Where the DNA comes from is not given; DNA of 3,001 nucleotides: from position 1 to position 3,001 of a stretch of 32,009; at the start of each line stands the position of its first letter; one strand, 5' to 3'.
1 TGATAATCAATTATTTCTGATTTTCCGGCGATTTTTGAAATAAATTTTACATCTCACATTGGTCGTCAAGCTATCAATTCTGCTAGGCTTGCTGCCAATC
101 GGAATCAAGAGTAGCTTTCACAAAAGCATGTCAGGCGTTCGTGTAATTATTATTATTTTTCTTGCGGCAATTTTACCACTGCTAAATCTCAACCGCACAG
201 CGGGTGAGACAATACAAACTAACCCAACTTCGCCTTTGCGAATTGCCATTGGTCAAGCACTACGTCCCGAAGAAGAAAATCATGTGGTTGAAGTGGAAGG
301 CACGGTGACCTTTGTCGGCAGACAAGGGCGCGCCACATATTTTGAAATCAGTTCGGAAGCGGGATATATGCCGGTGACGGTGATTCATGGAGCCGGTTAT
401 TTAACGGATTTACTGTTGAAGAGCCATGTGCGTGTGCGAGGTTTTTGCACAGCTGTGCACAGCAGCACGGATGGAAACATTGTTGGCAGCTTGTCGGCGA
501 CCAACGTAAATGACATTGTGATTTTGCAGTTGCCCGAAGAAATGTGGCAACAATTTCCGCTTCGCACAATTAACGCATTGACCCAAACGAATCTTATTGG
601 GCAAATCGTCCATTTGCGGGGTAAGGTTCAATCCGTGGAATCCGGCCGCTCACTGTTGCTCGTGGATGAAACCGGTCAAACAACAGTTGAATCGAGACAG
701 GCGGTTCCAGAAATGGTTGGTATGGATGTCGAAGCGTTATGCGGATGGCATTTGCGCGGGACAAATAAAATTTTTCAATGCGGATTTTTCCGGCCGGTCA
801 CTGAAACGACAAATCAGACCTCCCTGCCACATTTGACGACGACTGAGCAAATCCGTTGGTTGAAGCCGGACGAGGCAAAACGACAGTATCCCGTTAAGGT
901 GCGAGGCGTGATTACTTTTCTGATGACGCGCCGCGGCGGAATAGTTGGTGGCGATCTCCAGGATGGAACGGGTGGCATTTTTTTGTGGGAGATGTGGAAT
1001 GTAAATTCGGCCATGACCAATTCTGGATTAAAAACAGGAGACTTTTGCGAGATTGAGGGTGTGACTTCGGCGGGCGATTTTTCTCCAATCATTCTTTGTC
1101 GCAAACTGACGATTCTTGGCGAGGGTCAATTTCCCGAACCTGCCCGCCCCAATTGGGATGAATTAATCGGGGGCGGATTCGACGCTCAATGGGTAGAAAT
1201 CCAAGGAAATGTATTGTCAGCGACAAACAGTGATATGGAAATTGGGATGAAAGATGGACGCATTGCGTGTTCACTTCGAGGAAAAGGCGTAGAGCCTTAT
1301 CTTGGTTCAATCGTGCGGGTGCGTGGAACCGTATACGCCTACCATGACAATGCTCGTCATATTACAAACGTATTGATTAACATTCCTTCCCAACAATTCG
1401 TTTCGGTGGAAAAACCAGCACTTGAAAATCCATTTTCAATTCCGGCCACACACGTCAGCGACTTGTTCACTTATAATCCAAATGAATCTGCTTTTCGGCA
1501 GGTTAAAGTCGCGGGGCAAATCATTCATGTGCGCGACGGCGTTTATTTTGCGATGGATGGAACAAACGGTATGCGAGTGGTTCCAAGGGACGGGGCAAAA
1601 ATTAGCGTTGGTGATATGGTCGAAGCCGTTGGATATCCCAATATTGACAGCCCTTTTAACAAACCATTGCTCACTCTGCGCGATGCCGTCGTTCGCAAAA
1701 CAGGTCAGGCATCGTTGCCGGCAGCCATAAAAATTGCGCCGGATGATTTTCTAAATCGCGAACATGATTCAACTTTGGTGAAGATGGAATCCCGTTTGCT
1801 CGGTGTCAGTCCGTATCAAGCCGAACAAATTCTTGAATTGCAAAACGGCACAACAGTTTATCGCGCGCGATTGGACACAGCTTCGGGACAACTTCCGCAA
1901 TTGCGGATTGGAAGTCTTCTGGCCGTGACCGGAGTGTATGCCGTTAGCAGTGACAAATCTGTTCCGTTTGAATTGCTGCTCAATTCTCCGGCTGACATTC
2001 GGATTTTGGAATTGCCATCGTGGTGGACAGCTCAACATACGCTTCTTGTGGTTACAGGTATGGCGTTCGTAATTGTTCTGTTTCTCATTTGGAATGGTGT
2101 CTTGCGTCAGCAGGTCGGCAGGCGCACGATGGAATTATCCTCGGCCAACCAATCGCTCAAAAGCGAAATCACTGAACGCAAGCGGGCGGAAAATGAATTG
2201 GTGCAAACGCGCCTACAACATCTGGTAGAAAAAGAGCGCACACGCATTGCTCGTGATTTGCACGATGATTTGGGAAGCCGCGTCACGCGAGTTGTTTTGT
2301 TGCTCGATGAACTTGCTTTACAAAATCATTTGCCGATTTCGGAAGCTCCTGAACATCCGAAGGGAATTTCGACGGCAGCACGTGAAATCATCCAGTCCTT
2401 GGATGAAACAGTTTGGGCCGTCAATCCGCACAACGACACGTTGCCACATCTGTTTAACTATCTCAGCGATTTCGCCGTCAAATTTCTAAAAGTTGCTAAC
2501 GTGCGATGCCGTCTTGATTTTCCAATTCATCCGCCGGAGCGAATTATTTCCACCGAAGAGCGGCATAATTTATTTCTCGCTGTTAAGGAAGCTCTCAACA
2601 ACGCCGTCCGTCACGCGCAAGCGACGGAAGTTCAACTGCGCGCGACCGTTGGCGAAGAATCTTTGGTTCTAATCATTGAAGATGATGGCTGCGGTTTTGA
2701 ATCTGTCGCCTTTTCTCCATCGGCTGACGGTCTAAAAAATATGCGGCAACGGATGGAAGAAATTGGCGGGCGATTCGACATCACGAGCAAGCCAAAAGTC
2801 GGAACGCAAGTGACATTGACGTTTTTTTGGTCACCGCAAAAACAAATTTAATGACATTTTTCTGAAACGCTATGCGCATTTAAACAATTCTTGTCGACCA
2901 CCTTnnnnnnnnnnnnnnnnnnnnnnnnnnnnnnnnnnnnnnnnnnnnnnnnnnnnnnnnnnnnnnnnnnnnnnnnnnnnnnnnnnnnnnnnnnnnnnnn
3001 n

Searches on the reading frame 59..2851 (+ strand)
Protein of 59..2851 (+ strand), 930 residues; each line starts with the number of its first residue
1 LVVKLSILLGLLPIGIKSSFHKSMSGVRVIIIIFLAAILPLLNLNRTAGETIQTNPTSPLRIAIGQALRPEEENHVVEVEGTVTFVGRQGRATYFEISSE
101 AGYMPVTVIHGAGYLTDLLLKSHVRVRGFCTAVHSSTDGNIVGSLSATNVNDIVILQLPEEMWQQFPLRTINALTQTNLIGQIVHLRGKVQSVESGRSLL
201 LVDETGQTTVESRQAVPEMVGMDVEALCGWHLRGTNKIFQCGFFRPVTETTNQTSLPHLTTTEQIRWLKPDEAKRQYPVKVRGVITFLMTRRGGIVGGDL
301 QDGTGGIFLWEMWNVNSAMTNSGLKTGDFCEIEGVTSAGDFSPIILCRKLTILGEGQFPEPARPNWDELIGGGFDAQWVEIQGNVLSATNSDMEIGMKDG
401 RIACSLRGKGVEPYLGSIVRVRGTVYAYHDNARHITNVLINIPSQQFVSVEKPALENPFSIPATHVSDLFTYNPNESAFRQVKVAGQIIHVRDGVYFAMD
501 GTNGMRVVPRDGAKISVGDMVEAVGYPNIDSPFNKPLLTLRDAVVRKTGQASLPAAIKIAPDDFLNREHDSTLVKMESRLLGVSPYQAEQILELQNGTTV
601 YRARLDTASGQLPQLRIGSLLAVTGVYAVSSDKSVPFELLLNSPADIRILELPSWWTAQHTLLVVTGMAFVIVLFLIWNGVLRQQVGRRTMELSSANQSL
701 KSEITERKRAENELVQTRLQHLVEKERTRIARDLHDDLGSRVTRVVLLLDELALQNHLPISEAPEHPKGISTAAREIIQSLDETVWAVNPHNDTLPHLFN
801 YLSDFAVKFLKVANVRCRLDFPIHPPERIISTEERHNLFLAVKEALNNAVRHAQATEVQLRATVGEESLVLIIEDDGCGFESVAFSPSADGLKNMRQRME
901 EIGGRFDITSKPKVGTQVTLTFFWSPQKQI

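Call 8: search_protein_families(library=pfam, proteins=[window:59-2851:+], max_evalue=0.01)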
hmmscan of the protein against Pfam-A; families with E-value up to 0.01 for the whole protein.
window:59-2851:+ (930 aa): 5 families
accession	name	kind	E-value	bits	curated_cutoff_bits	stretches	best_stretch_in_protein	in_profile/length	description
PF02518.31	HATPase_c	-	3.1e-11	44.1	26.4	1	837-922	5-107/111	Histidine kinase-, DNA gyrase B-, and HSP90-like ATPase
PF13581.12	HATPase_c_2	-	7.1e-08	33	27.4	1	830-889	24-88/127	Histidine kinase-like ATPase domain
PF07730.19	HisKA_3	-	1.1e-06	29.5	24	1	726-791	1-66/68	Histidine kinase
PF16100.11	RMI2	-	0.00039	20.6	29.4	0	173-218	30-77/132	RecQ-mediated genome instability protein 2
PF01336.31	tRNA_anti-codon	-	0.00098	19.5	27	0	279-353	1-75/75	OB-fold nucleic acid binding domain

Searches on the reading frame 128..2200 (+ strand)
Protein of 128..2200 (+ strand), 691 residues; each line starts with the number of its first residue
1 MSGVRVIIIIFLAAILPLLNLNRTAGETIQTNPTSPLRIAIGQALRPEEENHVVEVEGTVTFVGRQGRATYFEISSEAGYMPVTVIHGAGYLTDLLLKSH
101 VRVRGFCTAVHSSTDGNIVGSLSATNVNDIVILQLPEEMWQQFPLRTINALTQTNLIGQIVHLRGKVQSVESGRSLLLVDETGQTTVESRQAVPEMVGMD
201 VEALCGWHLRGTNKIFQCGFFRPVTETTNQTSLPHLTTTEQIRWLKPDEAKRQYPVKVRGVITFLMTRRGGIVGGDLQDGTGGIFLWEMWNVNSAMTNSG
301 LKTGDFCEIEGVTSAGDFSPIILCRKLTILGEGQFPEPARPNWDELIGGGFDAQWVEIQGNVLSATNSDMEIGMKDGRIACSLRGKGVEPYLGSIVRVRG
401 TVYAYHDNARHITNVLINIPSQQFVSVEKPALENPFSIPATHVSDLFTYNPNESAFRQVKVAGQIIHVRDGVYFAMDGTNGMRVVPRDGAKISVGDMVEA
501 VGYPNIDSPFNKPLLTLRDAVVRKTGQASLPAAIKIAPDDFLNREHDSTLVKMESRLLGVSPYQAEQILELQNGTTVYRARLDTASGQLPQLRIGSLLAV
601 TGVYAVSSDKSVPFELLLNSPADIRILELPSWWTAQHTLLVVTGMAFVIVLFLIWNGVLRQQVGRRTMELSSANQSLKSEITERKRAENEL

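Call 56: search_solved_structures(query=window:128-2200:+, max_evalue=0.01)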
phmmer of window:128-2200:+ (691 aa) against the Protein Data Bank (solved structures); distinct sequences matched with E-value up to 0.01: 0.
